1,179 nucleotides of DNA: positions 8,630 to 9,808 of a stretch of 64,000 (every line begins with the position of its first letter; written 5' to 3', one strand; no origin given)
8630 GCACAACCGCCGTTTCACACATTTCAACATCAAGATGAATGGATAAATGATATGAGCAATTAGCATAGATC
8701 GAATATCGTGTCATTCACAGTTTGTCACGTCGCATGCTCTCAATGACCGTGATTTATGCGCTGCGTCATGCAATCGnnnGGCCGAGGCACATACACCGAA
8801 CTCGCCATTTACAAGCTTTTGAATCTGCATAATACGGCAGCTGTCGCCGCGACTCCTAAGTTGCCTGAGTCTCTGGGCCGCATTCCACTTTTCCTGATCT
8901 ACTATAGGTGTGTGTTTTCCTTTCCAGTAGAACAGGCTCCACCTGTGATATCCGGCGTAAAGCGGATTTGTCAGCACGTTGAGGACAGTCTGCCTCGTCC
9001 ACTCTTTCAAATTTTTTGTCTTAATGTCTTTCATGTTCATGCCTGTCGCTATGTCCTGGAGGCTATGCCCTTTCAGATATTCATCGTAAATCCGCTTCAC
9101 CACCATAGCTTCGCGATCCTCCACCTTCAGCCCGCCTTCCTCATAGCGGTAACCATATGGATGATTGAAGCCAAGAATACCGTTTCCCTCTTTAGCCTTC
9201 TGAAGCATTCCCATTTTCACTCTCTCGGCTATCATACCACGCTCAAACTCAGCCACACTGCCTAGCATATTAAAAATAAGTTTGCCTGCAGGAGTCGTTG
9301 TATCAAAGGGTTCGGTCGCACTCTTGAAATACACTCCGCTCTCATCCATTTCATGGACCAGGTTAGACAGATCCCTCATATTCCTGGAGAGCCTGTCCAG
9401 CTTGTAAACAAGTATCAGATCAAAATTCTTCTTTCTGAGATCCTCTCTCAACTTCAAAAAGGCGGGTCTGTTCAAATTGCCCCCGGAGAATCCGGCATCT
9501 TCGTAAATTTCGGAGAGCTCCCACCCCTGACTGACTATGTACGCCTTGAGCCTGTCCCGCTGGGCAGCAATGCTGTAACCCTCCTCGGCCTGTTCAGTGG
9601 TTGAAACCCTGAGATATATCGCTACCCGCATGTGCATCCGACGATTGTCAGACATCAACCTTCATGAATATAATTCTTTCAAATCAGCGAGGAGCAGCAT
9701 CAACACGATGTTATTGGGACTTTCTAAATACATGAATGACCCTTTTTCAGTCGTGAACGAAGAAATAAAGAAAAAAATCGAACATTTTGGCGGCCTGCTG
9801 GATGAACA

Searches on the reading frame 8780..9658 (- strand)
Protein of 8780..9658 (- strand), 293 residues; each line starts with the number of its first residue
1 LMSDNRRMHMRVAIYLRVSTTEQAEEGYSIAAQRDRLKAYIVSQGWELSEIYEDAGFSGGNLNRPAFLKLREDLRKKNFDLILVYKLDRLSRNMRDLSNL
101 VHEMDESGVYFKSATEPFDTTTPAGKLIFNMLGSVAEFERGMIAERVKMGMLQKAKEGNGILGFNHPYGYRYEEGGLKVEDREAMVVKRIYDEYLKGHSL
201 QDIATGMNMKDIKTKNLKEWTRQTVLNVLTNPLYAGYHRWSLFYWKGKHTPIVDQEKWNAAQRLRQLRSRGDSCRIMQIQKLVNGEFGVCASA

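Call 93: search_protein_families(library=pfam, max_evalue=0.01, proteins=[window:8780-9658:-])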
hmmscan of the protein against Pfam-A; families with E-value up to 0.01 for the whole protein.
window:8780-9658:- (293 aa): 2 families
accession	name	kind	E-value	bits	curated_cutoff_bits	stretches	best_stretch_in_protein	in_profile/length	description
PF00239.26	Resolvase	-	6.6e-46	156.5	23.3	1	12-158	1-143/145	Resolvase, N terminal domain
PF07508.19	Recombinase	-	5.1e-23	81.7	21.1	1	182-266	2-100/102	Recombinase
